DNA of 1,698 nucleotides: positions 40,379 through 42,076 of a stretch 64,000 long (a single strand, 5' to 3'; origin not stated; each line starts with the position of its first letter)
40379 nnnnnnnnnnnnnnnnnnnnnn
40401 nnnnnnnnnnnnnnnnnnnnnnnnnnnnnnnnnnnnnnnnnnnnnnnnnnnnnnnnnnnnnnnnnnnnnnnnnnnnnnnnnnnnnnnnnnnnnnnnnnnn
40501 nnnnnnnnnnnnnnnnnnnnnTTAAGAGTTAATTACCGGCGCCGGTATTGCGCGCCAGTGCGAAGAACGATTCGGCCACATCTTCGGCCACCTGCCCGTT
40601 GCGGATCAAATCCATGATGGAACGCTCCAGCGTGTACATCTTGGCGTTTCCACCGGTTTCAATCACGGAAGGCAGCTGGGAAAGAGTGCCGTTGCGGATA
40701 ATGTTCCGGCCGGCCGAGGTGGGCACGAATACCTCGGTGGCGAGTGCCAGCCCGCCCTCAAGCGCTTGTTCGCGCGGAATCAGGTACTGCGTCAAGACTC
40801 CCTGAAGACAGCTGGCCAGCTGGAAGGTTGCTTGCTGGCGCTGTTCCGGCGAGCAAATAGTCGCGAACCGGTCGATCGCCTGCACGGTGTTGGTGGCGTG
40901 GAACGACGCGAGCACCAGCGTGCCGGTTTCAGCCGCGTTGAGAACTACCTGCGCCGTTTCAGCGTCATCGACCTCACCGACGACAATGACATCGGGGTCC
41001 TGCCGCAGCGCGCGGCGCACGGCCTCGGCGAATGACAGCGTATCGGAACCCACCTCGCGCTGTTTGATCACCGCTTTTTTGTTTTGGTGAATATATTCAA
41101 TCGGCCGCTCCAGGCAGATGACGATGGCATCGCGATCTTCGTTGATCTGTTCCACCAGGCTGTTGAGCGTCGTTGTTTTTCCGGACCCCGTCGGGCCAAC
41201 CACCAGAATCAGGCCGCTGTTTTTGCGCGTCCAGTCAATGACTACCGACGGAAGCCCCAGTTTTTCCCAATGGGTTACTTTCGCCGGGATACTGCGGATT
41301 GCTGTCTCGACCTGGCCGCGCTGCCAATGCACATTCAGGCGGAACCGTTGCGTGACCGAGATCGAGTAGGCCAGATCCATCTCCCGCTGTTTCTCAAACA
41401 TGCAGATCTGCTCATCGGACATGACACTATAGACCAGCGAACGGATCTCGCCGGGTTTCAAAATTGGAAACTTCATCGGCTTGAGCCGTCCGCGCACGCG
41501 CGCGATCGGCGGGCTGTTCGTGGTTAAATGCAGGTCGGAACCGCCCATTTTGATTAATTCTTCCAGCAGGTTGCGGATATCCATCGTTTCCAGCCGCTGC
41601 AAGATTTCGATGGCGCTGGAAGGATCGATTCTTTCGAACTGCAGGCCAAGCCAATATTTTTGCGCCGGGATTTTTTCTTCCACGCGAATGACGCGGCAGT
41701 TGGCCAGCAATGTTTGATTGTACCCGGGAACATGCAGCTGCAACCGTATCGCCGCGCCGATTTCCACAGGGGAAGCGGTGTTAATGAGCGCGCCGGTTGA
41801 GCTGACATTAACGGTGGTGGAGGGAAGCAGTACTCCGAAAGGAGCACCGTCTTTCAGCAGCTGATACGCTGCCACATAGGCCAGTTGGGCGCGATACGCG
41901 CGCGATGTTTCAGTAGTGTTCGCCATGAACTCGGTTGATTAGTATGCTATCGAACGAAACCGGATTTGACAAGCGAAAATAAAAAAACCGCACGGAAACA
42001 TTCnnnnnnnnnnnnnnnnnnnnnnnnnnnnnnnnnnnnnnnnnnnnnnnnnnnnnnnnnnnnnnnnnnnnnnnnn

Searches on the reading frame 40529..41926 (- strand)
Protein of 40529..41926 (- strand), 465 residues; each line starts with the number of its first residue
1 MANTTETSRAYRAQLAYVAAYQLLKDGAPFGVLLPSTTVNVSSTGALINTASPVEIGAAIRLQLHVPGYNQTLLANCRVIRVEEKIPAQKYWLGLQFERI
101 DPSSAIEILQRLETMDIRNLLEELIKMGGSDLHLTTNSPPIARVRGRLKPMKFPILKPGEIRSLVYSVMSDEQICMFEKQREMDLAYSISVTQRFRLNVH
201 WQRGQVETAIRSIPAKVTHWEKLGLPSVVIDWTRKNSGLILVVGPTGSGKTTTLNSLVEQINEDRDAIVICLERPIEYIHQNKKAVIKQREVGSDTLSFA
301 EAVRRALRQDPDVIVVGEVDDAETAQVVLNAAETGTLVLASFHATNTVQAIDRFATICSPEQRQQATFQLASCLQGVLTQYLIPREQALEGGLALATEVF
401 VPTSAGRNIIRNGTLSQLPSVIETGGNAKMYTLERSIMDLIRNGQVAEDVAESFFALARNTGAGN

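Call 8: search_protein_families(library=pfam, max_evalue=0.001, proteins=[window:40529-41926:-])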
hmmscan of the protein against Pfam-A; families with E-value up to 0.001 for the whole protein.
window:40529-41926:- (465 aa): 14 families
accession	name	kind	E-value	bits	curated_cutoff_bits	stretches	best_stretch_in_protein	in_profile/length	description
PF00437.27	T2SSE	-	7.8e-40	137.1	24.9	1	117-384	12-279/370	Type II/IV secretion system protein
PF07238.19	PilZ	-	4.5e-08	33.8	22.5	1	29-110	22-97/102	PilZ domain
PF13401.12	AAA_22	-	3.5e-07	31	27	1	235-322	3-96/130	AAA domain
PF25199.1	nSTAND_NTPase5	-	8.1e-06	26.2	34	1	231-322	35-108/145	Novel STAND NTPase 5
PF13191.12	AAA_16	-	2.7e-05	25.2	32.6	1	236-271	23-56/167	AAA ATPase domain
PF00005.33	ABC_tran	-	4.5e-05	24.5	25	1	232-320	6-80/137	ABC transporter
PF10412.15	TrwB_AAD_bind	-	9.2e-05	21.9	20.5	1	226-270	5-48/387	Type IV secretion-system coupling protein DNA-binding domain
PF00004.35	AAA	-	0.00013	22.8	21.2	1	240-326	1-73/131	ATPase family associated with various cellular activities (AAA)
PF13604.12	AAA_30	-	0.00015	22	27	1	234-327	15-108/191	AAA domain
PF13671.12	AAA_33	-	0.00022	22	27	1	239-322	1-82/143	AAA domain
PF01935.23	DUF87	-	0.00038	21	23.2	1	240-282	26-68/220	Helicase HerA, central domain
PF07728.20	AAA_5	-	0.00058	20.3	22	0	240-338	2-96/139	AAA domain (dynein-related subfamily)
PF13245.12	AAA_19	-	0.00063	20.4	25.1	0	236-313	10-78/134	AAA domain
PF02492.25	cobW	-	0.00082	19.4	20.7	0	240-271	3-34/180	CobW/HypB/UreG, nucleotide-binding domain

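Call 53: search_protein_families(library=ncbifam, max_evalue=0.001, proteins=[window:40529-41926:-])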
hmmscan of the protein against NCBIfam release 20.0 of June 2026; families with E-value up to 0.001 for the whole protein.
window:40529-41926:- (465 aa): 24 families
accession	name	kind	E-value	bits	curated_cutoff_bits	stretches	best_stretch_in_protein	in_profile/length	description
TIGR01420.1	pilT_fam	subfamily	3.7e-110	368.4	319.1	1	117-452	2-335/343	PilT/PilU family type 4a pilus ATPase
NF041000.1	ATPase_ComGA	equivalog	3.8e-36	124.4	300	1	121-384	4-266/267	competence type IV pilus ATPase ComGA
TIGR02524.1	dot_icm_DotB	equivalog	1.8e-35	122.8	463.3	1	116-385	5-287/358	Dot/Icm type IV secretion system ATPase DotB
TIGR02525.1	plasmid_TraJ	equivalog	9.6e-34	116.9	368.3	1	192-454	99-366/372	plasmid transfer ATPase TraJ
TIGR02533.1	type_II_gspE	equivalog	1.4e-33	116.3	630.25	1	234-383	240-379/486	type II secretion system ATPase GspE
NF007755.0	PRK10436.1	equivalog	3.5e-31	108.4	617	1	221-384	199-356/465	type II secretion system protein GspE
NF053534.1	T4PilAsmATPsTfpB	equivalog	7.5e-31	107.2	850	1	232-383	331-472/584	type IV pilus assembly ATPase TfpB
TIGR02538.1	type_IV_pilB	equivalog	6e-30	104.4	675.65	1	234-383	313-452/564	type IV-A pilus assembly ATPase PilB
NF058587.1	archaellum_moto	equivalog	1.1e-19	70.6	550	1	239-355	277-394/527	archaellum flagellar ATPase motor FlaI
TIGR02788.1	VirB11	equivalog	1.1e-15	57.5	249.95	1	240-362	147-270/308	P-type DNA transfer ATPase VirB11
TIGR02782.1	TrbB_P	equivalog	1.6e-15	57.2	304.55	1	240-365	139-263/303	P-type conjugative transfer ATPase TrbB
NF053672.1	bindosome_BasE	exception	3.1e-14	52.6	1000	1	239-366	272-400/512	bindosome assembly system ATPase subunit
TIGR03819.1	heli_sec_ATPase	hypoth_equivalog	1.5e-13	50.6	373.15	1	240-378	181-323/340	TadA family conjugal transfer-associated ATPase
NF010469.0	PRK13894.1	subfamily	9.9e-12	44.8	508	1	237-362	149-272/320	conjugal transfer ATPase TrbB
NF010407.0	PRK13833.1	subfamily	9.2e-11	41.7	499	1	240-364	147-269/323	conjugal transfer protein TrbB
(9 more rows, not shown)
